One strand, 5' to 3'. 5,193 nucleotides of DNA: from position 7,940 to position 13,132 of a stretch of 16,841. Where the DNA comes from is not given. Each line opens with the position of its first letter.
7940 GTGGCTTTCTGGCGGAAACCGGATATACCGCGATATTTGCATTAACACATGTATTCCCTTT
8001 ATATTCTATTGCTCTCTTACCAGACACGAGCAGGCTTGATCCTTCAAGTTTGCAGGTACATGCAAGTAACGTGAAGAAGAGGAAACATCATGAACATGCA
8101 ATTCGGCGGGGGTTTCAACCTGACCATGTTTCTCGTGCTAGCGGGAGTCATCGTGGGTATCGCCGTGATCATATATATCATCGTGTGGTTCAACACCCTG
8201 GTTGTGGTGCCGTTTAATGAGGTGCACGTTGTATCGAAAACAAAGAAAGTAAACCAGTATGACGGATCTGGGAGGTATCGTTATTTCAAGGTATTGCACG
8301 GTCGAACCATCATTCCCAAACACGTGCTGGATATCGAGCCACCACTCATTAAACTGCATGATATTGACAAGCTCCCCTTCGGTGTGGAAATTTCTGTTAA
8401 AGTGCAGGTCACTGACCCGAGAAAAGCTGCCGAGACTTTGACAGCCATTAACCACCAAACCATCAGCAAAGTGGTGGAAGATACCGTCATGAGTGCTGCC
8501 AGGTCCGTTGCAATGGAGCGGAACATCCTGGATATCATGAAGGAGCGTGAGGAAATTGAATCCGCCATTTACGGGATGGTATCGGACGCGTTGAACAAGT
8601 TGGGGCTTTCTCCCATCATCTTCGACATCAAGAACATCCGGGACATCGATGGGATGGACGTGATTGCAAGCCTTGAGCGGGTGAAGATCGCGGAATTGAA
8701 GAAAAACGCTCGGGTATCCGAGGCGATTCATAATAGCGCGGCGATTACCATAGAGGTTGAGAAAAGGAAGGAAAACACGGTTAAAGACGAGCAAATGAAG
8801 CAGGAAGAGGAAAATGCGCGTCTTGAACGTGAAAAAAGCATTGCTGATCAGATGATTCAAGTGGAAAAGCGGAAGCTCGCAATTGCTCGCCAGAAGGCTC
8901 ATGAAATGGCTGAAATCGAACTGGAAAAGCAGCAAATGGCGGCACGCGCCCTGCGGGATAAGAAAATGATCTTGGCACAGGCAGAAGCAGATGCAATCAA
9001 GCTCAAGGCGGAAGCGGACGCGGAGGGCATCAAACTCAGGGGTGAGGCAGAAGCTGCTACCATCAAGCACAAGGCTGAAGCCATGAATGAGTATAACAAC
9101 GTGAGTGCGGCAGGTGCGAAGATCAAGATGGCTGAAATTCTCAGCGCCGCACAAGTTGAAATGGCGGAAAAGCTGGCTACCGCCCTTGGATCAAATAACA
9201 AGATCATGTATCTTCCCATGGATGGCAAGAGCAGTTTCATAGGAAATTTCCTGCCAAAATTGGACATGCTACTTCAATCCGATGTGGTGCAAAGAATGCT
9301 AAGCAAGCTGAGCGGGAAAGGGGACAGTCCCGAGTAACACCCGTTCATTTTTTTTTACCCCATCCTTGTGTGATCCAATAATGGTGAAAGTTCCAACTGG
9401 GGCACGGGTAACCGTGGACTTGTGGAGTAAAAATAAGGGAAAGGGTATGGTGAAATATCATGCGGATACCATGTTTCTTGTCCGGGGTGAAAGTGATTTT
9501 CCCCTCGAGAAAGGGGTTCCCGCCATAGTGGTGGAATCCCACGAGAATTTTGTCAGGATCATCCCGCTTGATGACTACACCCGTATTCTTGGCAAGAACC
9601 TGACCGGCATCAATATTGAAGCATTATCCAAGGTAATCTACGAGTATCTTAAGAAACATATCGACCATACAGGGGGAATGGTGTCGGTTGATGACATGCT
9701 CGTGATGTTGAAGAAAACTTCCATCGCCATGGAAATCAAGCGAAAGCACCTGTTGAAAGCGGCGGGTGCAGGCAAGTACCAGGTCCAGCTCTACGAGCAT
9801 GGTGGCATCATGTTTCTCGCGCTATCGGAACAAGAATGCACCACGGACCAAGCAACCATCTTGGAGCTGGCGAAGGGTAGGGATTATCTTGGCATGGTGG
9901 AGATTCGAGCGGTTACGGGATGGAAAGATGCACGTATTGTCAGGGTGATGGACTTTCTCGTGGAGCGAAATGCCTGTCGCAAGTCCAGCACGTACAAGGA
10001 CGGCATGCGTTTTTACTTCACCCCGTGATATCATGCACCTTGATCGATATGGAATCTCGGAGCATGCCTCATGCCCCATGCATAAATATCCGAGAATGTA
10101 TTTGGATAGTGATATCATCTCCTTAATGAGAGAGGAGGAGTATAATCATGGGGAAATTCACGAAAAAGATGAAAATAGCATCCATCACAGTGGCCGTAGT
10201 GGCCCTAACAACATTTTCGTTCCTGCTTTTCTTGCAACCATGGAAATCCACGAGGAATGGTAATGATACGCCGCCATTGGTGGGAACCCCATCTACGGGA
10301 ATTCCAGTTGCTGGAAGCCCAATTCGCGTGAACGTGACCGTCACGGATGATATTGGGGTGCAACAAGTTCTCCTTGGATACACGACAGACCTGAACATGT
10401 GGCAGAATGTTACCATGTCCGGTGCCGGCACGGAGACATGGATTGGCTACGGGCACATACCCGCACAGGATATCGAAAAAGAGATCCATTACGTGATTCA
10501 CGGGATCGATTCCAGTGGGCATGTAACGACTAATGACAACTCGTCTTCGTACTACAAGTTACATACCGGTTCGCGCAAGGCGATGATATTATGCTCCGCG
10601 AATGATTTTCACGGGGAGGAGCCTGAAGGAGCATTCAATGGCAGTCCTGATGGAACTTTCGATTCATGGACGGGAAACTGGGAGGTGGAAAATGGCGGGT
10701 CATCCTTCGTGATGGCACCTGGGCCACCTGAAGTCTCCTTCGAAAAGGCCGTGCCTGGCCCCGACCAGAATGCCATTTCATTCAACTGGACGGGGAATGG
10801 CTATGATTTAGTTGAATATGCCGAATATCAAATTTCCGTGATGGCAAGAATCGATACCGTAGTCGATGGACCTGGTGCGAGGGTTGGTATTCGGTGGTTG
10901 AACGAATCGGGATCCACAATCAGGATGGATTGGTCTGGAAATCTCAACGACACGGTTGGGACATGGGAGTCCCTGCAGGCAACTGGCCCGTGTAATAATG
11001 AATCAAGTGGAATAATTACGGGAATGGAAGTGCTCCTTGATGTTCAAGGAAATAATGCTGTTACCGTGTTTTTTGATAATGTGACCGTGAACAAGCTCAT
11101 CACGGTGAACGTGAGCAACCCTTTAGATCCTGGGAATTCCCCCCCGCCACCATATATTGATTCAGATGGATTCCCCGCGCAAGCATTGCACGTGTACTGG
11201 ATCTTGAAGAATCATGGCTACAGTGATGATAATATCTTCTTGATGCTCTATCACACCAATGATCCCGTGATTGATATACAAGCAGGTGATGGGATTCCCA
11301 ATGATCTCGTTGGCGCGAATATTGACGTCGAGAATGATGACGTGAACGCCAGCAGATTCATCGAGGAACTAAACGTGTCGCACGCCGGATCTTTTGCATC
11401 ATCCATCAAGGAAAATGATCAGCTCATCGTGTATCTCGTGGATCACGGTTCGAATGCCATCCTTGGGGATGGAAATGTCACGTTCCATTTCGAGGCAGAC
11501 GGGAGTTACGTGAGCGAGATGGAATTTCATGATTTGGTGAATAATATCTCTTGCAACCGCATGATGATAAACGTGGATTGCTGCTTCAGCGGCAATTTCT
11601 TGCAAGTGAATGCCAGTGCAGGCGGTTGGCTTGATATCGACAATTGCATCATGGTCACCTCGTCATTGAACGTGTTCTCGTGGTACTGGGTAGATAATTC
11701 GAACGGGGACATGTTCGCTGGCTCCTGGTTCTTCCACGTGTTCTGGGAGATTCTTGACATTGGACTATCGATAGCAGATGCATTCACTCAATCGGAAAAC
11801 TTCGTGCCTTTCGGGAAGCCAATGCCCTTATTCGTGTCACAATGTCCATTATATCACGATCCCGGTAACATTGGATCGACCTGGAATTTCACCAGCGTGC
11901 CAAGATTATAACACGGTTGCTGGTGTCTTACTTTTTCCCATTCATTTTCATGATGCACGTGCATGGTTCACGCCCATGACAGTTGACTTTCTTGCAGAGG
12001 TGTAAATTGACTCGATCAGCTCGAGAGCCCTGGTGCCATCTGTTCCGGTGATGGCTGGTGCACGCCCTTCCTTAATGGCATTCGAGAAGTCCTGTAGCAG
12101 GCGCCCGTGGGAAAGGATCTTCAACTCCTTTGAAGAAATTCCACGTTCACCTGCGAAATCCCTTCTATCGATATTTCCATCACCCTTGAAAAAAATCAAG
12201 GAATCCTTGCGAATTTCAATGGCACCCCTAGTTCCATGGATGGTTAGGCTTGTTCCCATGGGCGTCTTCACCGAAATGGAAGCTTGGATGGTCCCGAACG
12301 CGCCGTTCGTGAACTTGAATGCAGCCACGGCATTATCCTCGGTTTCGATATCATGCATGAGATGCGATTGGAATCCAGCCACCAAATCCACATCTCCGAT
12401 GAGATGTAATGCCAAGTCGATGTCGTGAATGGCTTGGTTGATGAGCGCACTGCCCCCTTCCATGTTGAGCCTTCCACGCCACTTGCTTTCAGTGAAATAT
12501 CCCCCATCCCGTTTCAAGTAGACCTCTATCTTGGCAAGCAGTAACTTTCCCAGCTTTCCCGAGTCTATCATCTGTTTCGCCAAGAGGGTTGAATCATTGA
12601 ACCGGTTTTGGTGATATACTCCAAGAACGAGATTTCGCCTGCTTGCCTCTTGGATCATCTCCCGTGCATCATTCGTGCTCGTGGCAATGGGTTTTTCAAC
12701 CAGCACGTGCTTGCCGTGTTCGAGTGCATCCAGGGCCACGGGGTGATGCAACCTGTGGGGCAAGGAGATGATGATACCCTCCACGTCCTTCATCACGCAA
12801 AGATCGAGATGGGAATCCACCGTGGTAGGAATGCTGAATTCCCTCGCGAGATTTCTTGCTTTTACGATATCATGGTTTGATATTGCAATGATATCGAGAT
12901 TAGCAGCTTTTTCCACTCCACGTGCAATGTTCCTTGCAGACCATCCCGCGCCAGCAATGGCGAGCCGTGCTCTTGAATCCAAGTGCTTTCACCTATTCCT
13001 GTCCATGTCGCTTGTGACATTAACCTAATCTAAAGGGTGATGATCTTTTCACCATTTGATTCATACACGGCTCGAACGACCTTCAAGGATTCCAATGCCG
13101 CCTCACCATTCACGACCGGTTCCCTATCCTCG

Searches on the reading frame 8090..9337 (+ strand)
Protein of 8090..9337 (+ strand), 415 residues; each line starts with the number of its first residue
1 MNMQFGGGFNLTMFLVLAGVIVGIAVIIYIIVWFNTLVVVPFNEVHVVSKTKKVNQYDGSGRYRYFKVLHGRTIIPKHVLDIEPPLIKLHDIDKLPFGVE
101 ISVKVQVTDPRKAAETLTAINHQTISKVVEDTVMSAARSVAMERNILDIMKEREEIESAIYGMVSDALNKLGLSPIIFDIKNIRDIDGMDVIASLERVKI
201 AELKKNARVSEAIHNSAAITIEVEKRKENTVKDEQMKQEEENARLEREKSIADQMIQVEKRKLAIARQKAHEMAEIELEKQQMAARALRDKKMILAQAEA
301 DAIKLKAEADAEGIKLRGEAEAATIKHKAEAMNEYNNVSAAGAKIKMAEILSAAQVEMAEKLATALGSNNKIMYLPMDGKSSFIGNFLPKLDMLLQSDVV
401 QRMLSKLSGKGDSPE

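Call 10: search_protein_families(library=pfam, proteins=[window:8090-9337:+], max_evalue=0.001)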
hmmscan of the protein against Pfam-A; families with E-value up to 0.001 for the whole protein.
window:8090-9337:+ (415 aa): 1 family
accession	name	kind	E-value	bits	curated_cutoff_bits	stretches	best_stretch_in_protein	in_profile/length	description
PF01145.31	Band_7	-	2.4e-16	60.7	23.6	1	39-212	2-172/176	SPFH domain / Band 7 family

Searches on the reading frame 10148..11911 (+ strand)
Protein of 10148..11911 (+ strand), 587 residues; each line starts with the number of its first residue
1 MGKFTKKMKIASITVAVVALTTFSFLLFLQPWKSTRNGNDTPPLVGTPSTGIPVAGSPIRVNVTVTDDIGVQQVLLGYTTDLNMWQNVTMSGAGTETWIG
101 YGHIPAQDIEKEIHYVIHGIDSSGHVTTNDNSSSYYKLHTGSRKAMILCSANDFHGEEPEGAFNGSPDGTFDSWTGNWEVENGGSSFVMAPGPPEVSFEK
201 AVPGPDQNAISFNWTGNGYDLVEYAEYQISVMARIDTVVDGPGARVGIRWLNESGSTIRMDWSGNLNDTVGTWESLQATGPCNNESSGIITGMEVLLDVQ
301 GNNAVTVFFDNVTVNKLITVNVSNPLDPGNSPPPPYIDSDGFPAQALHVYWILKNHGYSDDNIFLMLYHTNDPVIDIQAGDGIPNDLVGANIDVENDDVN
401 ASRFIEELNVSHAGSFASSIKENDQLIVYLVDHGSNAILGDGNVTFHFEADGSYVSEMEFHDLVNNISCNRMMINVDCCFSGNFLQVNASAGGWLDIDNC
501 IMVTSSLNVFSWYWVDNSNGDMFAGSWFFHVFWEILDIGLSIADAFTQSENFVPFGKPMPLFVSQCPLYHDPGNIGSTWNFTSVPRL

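Call 11: search_protein_families(library=pfam, proteins=[window:10148-11911:+], max_evalue=0.001)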
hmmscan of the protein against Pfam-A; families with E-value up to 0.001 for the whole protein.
window:10148-11911:+ (587 aa): 1 family
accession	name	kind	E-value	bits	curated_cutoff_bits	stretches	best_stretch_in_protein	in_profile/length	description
PF01650.23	Peptidase_C13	-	3.3e-10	40.4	22.8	1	344-530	19-207/258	Peptidase C13 family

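Call 57: search_protein_families(library=ncbifam, proteins=[window:10148-11911:+], max_evalue=0.00001)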
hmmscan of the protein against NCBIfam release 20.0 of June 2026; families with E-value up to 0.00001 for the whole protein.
window:10148-11911:+ (587 aa): 0 families

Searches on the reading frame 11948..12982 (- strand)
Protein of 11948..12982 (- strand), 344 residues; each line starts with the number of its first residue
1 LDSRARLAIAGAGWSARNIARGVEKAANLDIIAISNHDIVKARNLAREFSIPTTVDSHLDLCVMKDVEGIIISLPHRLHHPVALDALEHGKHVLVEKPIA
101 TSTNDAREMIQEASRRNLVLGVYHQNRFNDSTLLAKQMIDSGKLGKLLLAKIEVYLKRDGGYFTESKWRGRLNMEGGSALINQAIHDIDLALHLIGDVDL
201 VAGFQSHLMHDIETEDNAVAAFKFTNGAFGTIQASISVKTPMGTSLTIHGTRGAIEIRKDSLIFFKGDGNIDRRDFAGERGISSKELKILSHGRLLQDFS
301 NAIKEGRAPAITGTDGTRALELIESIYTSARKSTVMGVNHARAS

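Call 11: search_protein_families(library=pfam, proteins=[window:11948-12982:-], max_evalue=0.001)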
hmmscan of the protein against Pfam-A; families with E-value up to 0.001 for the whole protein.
window:11948-12982:- (344 aa): 3 families
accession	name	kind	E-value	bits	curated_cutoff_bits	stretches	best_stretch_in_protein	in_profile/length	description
PF22725.1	GFO_IDH_MocA_C3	-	9.5e-27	93.9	27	1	134-256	3-124/124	GFO/IDH/MocA C-terminal domain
PF02894.22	GFO_IDH_MocA_C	-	3.9e-25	89.4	22.9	1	136-336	1-216/218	Oxidoreductase family, C-terminal alpha/beta domain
PF01408.29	GFO_IDH_MocA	-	1.8e-22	80.7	24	1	6-124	2-120/120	Oxidoreductase family, NAD-binding Rossmann fold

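Call 57: search_protein_families(library=ncbifam, proteins=[window:11948-12982:-], max_evalue=0.00001)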
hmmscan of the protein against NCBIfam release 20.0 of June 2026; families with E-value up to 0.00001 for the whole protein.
window:11948-12982:- (344 aa): 9 families
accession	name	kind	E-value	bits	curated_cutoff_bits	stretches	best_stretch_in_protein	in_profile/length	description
NF040723.1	UDP-GlcNAcDh_Arch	equivalog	2.8e-36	125.6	450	1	6-323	2-294/302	UDP-N-acetylglucosamine 3-dehydrogenase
TIGR04380.1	myo_inos_iolG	equivalog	2.3e-32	112.2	355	1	6-334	3-327/330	inositol 2-dehydrogenase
NF052479.1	LevoglcsnDh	equivalog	2.9e-24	85.5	650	1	40-206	47-213/386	levoglucosan dehydrogenase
NF008607.0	PRK11579.1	subfamily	1.1e-20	73.9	330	1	3-254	3-246/346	oxidoreductase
NF041392.1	XylDh_Gfo6_Halo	equivalog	3.5e-18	65.5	350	1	3-334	15-346/350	D-xylose 1-dehydrogenase Gfo6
NF007574.0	PRK10206.1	equivalog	2.3e-17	63.1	352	1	65-255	64-245/345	oxidoreductase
NF052679.1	InsChiInosDhIolG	equivalog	1e-10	41.2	540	1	9-197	7-187/343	bifunctional inositol 2-dehydrogenase/D-chiro-inositol 1-dehydrogenase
NF058561.1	BT_2158_fam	equivalog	6e-08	31.7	750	1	6-147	35-177/487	glycoside 3-dehydrogenase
NF058563.1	BT_2159_fam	equivalog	1.2e-07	31.1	650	1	7-152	3-148/350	disaccharide 3-dehydrogenase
